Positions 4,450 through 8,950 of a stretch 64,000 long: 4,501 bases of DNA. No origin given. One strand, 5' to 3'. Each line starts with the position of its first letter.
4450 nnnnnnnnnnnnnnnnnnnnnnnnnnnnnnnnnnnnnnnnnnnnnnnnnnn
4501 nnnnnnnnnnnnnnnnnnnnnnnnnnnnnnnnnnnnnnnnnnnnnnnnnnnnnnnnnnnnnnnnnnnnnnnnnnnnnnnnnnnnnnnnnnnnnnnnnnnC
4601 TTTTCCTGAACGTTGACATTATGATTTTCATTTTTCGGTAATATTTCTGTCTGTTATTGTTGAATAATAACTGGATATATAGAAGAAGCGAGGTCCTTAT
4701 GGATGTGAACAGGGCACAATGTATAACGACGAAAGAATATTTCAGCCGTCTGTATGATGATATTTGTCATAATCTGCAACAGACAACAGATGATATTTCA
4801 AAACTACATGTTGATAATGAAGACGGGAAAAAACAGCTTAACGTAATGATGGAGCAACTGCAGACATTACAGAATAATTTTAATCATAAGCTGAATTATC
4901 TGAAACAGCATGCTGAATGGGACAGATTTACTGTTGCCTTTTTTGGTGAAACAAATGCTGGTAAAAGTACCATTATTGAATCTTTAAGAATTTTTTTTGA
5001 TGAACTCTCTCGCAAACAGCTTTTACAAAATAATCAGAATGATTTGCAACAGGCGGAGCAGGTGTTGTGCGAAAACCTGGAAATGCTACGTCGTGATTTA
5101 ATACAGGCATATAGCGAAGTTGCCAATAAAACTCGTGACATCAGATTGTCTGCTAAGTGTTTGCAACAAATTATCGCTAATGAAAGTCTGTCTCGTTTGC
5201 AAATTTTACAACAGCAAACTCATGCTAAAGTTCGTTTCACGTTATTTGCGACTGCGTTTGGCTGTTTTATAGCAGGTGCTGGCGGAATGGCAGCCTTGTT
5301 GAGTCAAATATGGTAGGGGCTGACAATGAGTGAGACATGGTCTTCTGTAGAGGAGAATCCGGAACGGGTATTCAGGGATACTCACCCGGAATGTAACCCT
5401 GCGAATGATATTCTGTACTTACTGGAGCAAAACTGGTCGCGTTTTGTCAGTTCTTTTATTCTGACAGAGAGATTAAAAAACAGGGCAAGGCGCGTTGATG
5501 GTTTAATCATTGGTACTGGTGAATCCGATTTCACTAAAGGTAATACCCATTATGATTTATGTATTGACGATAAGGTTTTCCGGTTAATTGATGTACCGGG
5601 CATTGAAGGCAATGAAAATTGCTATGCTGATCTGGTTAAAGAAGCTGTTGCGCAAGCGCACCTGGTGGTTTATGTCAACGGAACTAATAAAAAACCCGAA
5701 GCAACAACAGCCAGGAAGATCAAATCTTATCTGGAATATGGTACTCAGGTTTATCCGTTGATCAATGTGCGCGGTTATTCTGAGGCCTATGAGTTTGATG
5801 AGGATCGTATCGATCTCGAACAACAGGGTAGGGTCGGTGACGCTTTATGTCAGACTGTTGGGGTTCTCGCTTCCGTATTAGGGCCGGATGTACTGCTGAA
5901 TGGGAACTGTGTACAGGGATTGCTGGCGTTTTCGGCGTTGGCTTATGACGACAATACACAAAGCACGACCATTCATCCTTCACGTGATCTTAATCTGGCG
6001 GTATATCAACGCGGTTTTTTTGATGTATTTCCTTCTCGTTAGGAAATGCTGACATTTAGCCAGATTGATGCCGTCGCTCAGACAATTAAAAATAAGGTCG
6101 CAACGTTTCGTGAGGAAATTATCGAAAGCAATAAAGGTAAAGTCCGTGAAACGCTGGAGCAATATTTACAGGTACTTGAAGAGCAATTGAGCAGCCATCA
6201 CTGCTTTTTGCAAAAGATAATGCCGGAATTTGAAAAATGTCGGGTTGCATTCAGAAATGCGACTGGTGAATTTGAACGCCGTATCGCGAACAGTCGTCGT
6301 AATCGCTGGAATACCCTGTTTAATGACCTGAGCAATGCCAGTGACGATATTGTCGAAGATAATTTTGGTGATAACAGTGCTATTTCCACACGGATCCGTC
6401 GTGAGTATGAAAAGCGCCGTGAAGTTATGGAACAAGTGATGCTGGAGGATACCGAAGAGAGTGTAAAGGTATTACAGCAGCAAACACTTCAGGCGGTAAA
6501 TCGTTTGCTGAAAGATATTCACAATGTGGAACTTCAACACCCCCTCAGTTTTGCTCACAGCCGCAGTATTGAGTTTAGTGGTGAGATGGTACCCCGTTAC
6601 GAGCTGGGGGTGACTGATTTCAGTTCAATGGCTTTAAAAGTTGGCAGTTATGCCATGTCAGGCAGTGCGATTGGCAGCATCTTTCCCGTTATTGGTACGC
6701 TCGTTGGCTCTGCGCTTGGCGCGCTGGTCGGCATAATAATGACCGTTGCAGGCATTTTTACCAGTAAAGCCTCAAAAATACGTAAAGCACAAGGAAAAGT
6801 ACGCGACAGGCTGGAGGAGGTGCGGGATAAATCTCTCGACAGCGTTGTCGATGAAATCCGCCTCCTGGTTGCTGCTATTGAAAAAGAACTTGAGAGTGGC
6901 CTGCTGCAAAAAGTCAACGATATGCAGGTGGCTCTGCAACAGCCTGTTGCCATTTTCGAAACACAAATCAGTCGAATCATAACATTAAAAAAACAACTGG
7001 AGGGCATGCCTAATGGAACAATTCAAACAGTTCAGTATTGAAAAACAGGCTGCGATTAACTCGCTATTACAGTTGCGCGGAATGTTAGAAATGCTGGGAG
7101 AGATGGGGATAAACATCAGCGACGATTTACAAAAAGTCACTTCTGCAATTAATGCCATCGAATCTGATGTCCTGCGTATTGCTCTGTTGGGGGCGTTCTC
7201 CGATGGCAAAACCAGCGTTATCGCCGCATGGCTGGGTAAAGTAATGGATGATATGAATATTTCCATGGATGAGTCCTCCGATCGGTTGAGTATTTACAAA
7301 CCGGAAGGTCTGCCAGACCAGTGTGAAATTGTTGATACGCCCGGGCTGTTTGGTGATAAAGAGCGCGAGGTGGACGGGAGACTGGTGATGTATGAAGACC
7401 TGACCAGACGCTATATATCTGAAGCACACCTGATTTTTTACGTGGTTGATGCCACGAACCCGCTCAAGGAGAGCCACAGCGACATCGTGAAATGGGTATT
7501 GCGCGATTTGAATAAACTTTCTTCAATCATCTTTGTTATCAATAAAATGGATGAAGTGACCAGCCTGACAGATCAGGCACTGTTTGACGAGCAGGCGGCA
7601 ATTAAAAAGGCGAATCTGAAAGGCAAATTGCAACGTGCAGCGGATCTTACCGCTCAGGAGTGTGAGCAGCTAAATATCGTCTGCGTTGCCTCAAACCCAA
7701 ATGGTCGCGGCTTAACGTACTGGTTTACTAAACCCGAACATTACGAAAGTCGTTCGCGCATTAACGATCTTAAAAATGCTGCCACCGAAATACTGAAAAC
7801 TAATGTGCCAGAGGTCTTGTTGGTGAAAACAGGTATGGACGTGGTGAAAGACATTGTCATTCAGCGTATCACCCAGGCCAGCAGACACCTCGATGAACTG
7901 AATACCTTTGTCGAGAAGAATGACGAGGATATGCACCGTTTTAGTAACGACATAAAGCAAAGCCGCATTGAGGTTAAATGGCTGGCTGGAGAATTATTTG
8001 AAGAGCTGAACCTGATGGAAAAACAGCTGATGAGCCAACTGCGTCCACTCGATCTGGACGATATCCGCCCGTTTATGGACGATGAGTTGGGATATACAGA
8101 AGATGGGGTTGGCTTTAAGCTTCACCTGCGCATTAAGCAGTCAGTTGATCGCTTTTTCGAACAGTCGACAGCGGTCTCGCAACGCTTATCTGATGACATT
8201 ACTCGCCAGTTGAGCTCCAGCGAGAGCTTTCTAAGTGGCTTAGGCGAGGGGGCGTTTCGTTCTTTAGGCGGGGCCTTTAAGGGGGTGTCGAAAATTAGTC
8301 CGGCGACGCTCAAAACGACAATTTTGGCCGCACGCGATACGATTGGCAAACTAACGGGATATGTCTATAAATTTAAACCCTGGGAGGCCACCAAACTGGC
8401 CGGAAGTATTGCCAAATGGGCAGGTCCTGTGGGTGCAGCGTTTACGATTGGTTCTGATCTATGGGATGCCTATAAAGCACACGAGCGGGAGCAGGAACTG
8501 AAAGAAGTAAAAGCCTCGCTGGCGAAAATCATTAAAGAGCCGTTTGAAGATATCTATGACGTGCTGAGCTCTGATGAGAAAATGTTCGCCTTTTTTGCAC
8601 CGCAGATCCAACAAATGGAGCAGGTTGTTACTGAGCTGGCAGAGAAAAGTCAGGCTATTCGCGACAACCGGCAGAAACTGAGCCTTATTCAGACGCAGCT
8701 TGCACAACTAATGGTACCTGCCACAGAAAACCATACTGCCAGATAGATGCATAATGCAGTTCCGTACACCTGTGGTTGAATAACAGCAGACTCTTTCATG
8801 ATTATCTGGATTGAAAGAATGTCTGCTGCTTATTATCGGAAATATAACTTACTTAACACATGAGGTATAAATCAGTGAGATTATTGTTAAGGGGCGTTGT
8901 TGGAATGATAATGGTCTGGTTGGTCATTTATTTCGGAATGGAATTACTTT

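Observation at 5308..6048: leoBC-like gene is a single ~794-codon frame interrupted by two in-frame TAG codons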

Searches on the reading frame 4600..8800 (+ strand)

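Call 14: search_protein_families(proteins=[L001:5727-7439:+], library=ncbifam)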
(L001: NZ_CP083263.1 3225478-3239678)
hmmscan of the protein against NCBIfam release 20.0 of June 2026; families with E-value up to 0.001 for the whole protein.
L001:5727-7439:+ (571 aa): 0 families

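Call 25: search_solved_structures(query=L001:5727-7439:+, max_evalue=10, show_alignments=2)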
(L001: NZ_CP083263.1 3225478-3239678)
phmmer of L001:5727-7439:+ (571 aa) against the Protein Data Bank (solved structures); distinct sequences matched with E-value up to 10: 8.
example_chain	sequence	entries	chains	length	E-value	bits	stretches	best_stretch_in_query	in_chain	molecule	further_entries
9xac_7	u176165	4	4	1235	0.0079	18.3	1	299-391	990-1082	Ribosomal RNA-processing protein 12-like conserved domain-containing protein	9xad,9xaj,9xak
8c06_A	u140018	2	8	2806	0.026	16.6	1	236-295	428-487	E3 ubiquitin-protein ligase UBR5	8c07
8ewi_A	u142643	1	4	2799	0.027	16.5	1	236-295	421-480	E3 ubiquitin-protein ligase UBR5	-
8d4x_A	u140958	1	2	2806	0.027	16.5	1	236-295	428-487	E3 ubiquitin-protein ligase UBR5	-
8e0q_A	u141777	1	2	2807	0.027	16.5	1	236-295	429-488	E3 ubiquitin-protein ligase UBR5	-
8p82_A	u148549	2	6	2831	0.028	16.5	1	236-295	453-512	E3 ubiquitin-protein ligase UBR5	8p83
8bja_B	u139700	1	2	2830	0.028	16.5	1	236-295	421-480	E3 ubiquitin-protein ligase UBR5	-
6gy6_A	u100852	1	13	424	0.17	13.9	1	459-557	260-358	XaxA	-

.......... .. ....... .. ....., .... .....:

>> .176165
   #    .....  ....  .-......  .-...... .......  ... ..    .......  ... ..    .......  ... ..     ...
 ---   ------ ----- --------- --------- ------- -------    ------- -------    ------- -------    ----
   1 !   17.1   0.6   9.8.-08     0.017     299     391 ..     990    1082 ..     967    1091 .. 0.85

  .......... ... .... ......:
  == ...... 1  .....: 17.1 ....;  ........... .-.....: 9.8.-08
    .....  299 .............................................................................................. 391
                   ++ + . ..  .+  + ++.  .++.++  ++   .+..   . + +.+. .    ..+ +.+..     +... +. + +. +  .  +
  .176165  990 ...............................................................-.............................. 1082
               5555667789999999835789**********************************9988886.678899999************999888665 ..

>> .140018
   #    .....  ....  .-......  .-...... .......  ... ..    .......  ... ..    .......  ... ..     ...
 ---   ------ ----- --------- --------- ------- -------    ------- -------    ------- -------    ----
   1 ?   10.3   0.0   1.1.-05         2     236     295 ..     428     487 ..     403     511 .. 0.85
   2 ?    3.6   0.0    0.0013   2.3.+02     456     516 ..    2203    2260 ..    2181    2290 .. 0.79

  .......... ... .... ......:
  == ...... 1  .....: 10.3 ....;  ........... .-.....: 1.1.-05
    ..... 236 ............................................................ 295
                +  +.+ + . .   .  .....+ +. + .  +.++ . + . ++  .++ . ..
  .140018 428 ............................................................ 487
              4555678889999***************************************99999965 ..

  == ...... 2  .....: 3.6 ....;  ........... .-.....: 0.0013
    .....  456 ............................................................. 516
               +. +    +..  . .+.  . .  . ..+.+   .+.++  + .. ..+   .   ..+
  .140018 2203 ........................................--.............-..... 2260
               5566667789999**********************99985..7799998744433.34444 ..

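Call 28: profile_search(protein=L001:5727-7439:+)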
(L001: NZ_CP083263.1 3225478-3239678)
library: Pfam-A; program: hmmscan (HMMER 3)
A. the first sequence (571 residues): domains with independent E <= 10: 12; with E <= 0.001: 0
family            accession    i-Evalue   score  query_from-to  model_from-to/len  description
DUF1269           PF06897.17     0.0064    17.2     443-487         5-50/100  Protein of unknown function (DUF1269)
Dynamin_N         PF00350.29      0.009    16.5      64-137        82-155/168  Dynamin family
MMR_HSR1          PF01926.29        0.1    13.2      70-136        33-100/113  50S ribosome-binding GTPase
GTP_EFTU          PF00009.33       0.12    12.4      75-147        61-129/188  Elongation factor Tu GTP binding domain
MG280             PF23067.1        0.33    10.9     244-290        53-99/259  Uncharacterised protein MG280
RET_CLD3          PF17812.7        0.55    10.9     224-289        31-100/116  RET Cadherin like domain 3
Gly-zipper_Omp    PF13488.11       0.81    10.1     446-469        10-35/46  Glycine zipper
Apolipoprotein    PF01442.23       0.83     9.8     484-548        89-152/190  Apolipoprotein A1/A4/E domain
Bacteriocin_IIc   PF10439.15        1.2     9.6     439-471        28-58/59  Bacteriocin class II with double-glycine leader peptide
Apolipoprotein    PF01442.23        5.2     7.2     251-289        90-131/190  Apolipoprotein A1/A4/E domain
DUF5856           PF19174.5         5.4     8.6     328-398        13-83/94  Family of unknown function (DUF5856)
ApoLp-III         PF07464.16        5.8     7.5     482-542        35-97/146  Apolipophorin-III precursor (apoLp-III)

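Call 32: find_homologous_proteins(query=L001:5727-7439:+, max_evalue=0.00001)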
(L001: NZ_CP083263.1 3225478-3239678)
Query L001:5727-7439:+ (571 aa): 667 proteins with E <= 0.00001 among 8000 candidates; the best 120 are listed.
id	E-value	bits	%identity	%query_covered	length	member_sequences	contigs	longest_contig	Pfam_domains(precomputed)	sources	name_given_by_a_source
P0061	0.0e+0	1019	82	100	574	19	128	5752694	PF00350.30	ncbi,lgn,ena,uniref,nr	ncbi:hypothetical protein [Escherichia coli]|uniref:hypothetical protein n=1 Tax=Escherichia coli Ta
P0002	2.3e-287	972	97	80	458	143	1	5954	-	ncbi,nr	ncbi:DUF1269 domain-containing protein [Escherichia coli]|nr:DUF1269 domain-containing protein [Esch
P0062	5.3e-252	855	69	100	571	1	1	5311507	-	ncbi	ncbi:DUF1269 domain-containing protein [Serratia sp. D1N4]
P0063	1.7e-251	854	70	100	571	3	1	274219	-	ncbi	ncbi:DUF1269 domain-containing protein [Serratia fonticola]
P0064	2.7e-251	853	70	100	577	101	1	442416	PF00350.30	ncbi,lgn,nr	ncbi:DUF1269 domain-containing protein [Yersinia enterocolitica]|nr:DUF1269 domain-containing protei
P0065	2.8e-250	850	69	100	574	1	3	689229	-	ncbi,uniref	ncbi:YtxH domain-containing protein [Pectobacterium versatile]|uniref:YtxH domain-containing protein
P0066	6.2e-247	839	68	100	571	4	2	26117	PF00350.30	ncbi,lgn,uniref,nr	ncbi:DUF1269 domain-containing protein [Pectobacterium brasiliense]|uniref:DUF1269 domain-containing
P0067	8.6e-244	828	68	100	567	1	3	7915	-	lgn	-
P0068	5.0e-243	826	67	100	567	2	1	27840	-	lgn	-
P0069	1.7e-242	824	67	100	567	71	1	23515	-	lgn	-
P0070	8.4e-242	822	68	100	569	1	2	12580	PF00350.30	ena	-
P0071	1.2e-241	821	67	100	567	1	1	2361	-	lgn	-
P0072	2.8e-241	820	69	96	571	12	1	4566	PF00350.30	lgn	-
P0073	1.8e-240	817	67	100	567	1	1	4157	-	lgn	-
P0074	1.2e-238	811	68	95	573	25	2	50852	-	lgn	-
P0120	1.1e-157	544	48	96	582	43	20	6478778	-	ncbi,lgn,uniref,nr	ncbi:TPA: hypothetical protein ACHSDM_005772 [Pseudomonas aeruginosa]|uniref:hypothetical protein n=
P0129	1.3e-156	541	47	94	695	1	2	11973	PF01926.30,PF13175.13,PF00350.30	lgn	-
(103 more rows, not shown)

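Call 45: predict_structure(alignment_id=A1)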
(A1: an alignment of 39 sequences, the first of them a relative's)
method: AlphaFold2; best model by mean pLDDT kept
length: 571 residues; sequences in the alignment: 39
mean_pLDDT: 70.2   pTM: 0.49
mean pLDDT of the five models: 70.2, 68.8, 68.3, 67.2, 65.1
residues with pLDDT >= 90: 76; 70-90: 292; 50-70: 55; < 50: 148
segments of 3 or more residues with pLDDT < 50: 1-30, 51-68, 151-168, 405-478, 565-571
pLDDT, mean of each block of 10 residues (from residue 1): 26 30 43 54 57 43 47 73 79 63 81 82 81 81 80 43 47 84 88 84 85 75 76 86 86 83 70 82 91 91 93 92 91 91 85 85 86 84 86 84 46 24 30 38 30 37 48 49 83 86 85 83 82 88 92 85 49 33
secondary structure, 60 per line:
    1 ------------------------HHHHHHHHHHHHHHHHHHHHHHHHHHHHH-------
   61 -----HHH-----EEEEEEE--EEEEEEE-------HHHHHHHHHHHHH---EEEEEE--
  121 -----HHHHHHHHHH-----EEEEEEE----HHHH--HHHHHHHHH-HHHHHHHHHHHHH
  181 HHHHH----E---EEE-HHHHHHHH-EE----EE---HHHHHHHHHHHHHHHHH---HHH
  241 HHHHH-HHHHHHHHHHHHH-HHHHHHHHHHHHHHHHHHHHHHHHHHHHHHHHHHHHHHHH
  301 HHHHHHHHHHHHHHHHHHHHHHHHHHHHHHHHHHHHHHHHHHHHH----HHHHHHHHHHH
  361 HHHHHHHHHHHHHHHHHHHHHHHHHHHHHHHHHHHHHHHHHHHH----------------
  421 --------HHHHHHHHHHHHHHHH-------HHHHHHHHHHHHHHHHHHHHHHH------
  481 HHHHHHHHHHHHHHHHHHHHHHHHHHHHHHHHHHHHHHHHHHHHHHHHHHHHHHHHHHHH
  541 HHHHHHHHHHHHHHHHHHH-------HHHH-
elements in order: H25-53 E74-80 E83-89 H97-109 E113-118 H126-135 E141-147 H152-155 H158-166 H168-185 E194-196 H198-205 H218-234 H238-245 H247-259 H261-345 H350-404 H429-444 H452-474 H481-559 H567-570

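Call 48: find_encoding_contigs(protein=P0120, flank=3000, max_places=2)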
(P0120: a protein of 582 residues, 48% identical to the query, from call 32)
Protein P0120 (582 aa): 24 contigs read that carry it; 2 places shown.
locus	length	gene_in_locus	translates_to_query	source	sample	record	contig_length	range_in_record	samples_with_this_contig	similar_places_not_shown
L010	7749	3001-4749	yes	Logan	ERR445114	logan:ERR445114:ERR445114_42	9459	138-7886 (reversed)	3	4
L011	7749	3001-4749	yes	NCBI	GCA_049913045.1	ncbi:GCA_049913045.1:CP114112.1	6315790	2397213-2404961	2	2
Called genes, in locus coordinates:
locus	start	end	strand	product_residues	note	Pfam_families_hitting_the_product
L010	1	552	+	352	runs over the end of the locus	-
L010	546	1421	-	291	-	PF26109:WHD_BrxR, PF13280:WYL, PF26107:BrxR_CTD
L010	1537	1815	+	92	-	-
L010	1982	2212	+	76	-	-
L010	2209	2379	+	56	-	-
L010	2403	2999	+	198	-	PF13175:AAA_15 (faint)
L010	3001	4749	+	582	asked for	-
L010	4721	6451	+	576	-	PF01926:MMR_HSR1, PF00350:Dynamin_N, PF18709:DLP_helical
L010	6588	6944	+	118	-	-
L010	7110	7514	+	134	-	PF01695:IstB_IS21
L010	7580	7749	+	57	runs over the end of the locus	PF01695:IstB_IS21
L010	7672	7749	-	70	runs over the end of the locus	?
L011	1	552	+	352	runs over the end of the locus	-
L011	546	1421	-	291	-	PF26109:WHD_BrxR, PF13280:WYL, PF26107:BrxR_CTD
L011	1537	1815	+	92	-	-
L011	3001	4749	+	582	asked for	-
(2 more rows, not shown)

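Call 49: find_encoding_contigs(protein=P0129, flank=4000, max_places=3)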
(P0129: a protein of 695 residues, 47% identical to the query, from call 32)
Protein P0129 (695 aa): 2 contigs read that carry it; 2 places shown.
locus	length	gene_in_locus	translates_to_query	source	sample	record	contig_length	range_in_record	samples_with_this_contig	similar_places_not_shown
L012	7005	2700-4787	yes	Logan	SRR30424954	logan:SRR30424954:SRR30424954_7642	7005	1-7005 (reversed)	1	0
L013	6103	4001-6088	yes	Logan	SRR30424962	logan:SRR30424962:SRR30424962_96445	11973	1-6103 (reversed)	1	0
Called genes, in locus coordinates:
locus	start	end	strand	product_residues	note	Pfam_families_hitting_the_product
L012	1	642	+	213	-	?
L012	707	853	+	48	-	-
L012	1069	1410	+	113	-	PF10146:zf-C4H2 (faint)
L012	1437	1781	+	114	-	PF05154:TM2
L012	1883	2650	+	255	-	-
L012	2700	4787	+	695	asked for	PF13175:AAA_15 (faint), PF00350:Dynamin_N (faint), PF01926:MMR_HSR1 (faint)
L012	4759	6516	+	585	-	PF01926:MMR_HSR1 (weak), PF00350:Dynamin_N, PF18709:DLP_helical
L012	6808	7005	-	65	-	?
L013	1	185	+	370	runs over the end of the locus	PF13609:Porin_4, PF00267:Porin_1 (weak)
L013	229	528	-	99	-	-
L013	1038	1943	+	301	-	PF13280:WYL, PF25583:WCX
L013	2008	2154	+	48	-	-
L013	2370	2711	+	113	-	PF10146:zf-C4H2 (faint)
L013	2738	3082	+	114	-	PF05154:TM2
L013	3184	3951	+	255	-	-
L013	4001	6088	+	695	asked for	PF13175:AAA_15 (faint), PF00350:Dynamin_N (faint), PF01926:MMR_HSR1 (faint)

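Call 50: find_encoding_contigs(protein=P0064, flank=3000, max_places=2)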
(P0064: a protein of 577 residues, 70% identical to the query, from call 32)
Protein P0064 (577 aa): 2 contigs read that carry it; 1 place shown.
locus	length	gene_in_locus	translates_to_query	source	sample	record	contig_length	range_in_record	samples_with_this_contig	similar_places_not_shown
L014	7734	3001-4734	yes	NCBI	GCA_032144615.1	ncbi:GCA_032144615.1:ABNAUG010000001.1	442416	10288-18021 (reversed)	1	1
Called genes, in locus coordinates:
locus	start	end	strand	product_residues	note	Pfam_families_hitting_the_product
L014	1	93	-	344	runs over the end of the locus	-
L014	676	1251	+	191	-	PF11726:YagK_YfjJ_C, PF23343:REP_ORF2-G2P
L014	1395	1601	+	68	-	PF05930:Phage_AlpA, PF12728:HTH_17 (weak)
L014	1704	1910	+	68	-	-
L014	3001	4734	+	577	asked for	PF00350:Dynamin_N (faint)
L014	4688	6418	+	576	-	PF01926:MMR_HSR1, PF00350:Dynamin_N, PF18709:DLP_helical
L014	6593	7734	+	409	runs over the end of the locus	PF19888:DUF6361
